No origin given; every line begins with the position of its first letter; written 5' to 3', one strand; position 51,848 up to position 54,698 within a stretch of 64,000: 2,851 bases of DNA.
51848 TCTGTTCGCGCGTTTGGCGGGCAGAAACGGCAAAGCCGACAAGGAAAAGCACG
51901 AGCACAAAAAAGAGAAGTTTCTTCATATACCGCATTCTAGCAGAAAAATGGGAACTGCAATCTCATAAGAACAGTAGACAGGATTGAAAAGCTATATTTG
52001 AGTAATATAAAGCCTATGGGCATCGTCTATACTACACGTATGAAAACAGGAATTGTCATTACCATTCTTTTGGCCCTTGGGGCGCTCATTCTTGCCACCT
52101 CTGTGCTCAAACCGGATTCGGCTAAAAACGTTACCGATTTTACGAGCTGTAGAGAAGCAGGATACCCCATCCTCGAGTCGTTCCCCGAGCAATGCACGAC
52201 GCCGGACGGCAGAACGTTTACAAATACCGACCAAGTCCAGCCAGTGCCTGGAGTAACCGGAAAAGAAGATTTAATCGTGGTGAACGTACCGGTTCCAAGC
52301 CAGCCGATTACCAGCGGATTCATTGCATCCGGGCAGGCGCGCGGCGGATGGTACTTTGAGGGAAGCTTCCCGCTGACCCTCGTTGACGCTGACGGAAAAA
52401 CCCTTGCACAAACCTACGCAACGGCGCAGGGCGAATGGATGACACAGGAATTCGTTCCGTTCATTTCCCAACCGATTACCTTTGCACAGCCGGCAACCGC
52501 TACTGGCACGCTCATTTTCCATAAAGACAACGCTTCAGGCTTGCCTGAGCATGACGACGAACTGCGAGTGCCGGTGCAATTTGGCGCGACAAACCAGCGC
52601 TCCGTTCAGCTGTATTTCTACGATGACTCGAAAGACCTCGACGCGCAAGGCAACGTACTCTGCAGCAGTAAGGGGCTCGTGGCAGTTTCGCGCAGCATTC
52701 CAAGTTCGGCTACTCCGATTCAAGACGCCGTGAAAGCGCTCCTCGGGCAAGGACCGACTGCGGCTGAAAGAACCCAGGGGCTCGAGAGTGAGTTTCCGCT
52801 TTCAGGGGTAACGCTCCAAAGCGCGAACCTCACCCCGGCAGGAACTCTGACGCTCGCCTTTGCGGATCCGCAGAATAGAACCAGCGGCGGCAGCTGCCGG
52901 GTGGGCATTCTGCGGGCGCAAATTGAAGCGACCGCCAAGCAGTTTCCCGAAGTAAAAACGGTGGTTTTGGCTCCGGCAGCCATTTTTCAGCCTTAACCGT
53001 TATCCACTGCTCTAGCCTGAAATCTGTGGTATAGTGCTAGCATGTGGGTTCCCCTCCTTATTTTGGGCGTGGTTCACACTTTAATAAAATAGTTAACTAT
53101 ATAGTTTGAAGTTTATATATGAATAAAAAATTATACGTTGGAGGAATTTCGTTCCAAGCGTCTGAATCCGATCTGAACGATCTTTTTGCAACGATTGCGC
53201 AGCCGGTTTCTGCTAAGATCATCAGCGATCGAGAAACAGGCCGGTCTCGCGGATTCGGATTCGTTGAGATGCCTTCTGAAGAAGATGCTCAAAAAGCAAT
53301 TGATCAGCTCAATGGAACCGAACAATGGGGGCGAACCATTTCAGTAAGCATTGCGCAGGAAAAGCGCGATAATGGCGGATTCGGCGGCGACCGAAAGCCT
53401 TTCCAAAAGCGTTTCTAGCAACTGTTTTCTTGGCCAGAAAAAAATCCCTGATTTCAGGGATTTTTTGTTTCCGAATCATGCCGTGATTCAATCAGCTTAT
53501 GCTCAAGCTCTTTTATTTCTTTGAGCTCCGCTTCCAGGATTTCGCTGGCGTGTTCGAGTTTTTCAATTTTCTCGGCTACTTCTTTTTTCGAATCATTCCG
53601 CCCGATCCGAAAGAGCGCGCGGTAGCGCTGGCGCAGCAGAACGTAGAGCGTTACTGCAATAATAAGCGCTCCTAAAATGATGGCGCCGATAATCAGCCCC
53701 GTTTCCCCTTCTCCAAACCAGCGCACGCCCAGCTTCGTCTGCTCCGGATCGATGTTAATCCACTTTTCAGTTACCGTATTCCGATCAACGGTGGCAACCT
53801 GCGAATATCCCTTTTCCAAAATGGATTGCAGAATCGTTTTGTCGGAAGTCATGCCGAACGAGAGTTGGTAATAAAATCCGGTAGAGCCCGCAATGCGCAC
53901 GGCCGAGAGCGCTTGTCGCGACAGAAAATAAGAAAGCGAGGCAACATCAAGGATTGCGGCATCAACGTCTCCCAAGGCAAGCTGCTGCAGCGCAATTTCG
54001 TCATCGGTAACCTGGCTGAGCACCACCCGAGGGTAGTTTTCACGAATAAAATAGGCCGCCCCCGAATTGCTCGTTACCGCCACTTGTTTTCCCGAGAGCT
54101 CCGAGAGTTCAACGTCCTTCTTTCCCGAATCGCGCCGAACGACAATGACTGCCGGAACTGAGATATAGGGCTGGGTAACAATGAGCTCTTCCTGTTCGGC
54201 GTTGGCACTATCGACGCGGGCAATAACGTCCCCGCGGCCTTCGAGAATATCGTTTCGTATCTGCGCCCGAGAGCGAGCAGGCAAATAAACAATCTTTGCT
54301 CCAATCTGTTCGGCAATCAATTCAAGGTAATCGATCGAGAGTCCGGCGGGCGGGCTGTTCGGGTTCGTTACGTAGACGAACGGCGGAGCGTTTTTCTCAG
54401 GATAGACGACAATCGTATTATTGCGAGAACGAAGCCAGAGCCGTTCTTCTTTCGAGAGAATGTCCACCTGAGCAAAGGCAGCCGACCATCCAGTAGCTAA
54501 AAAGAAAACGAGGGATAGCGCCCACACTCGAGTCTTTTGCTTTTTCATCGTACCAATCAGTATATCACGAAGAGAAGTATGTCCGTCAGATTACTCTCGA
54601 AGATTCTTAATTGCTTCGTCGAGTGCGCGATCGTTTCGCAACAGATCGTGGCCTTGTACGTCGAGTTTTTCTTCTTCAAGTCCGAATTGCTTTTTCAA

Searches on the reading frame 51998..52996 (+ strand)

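Call 70: search_protein_families(library=pfam, proteins=[window:51998-52996:+], max_evalue=0.001)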
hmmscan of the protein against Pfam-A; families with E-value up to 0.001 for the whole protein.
window:51998-52996:+ (332 aa): 2 families
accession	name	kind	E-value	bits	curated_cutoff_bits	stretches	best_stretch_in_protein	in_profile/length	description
PF10648.15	Gmad2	-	1.8e-09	38.2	25.7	1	93-179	2-82/86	Immunoglobulin-like domain of bacterial spore germination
PF10646.14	Germane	-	3.2e-07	31.4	23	1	204-324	1-109/117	Sporulation and spore germination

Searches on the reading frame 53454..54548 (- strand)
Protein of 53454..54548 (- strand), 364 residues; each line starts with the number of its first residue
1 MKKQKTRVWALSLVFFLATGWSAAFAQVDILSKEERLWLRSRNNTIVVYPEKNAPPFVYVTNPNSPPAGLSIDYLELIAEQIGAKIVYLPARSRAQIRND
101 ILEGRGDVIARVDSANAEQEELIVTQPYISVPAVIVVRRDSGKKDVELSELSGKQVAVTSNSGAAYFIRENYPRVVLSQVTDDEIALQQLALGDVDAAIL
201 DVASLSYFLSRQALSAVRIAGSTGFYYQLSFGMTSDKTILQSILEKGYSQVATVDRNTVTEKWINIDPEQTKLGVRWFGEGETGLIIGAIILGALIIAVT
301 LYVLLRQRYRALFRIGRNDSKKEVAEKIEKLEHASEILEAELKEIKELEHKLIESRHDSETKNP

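Call 39: search_protein_families(library=pfam, proteins=[window:53454-54548:-], max_evalue=0.1)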
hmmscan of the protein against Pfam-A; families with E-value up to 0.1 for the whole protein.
window:53454-54548:- (364 aa): 5 families
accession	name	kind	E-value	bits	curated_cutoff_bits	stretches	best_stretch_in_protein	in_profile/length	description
PF00497.25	SBP_bac_3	-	1.7e-13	50.9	26.4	1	47-266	2-98/132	Bacterial extracellular solute-binding proteins, family 3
PF12974.12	Phosphonate-bd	-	0.00086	19.2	27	1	76-226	21-190/242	ABC transporter, phosphonate, periplasmic substrate-binding protein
PF13150.11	TraL_transposon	-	0.064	13.5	27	0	305-339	43-77/86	Conjugative transposon protein TraL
PF08019.17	EptA_B_N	-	0.081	13.2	22.3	0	208-245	16-53/152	Phosphoethanolamine transferase EptA/EptB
PF02706.20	Wzz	-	0.085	13.6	25.5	0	285-337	17-77/91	Chain length determinant protein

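Call 78: search_solved_structures(query=window:53457-54548:-, max_evalue=0.001)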
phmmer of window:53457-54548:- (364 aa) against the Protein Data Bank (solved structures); distinct sequences matched with E-value up to 0.001: 27.
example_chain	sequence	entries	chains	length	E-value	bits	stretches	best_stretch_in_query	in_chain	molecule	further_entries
4q0c_A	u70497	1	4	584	1.7e-29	106.4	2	24-247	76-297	Virulence sensor protein BvgS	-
7ejg_C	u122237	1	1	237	4.4e-21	78.7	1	32-264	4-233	EAL domain-containing protein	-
9ilw_A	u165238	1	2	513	1.8e-17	66.8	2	30-266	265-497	Acid-sensing system histidine kinase EvgS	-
3mpl_A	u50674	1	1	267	1.9e-13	53.6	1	34-268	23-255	Virulence sensor protein bvgS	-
3mpk_A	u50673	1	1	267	5.9e-13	52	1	34-268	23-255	Virulence sensor protein bvgS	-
3h7m_A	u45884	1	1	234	2.2e-10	43.6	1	40-222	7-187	Sensor protein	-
2pyy_A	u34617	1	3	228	2.2e-09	40.2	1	53-223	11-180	Ionotropic glutamate receptor bacterial homologue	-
4zv1_A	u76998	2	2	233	2.3e-09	40.2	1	44-232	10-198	AncQR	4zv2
4prs_A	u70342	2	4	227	6.7e-08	35.4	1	48-217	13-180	ABC-type transporter, periplasmic subunit family 3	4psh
4h5f_A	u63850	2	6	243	7.7e-08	35.2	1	50-218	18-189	Amino acid ABC superfamily ATP binding cassette transporter, binding protein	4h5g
6svf_A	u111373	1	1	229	1e-07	34.8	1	48-214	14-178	Amino acid ABC transporter, periplasmic amino acid-binding protein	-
6ggp_A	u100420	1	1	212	1.2e-07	34.5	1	48-213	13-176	Amino acid ABC transporter, periplasmic amino acid-binding protein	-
5t0w_A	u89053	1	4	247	1.2e-07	34.5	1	44-235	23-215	AncCDT-1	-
6ggv_A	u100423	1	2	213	1.2e-07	34.5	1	48-213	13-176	Amino acid ABC transporter, periplasmic amino acid-binding protein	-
5tuj_C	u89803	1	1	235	1.2e-07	34.5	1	44-234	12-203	Ancestral protein CDT-Anc1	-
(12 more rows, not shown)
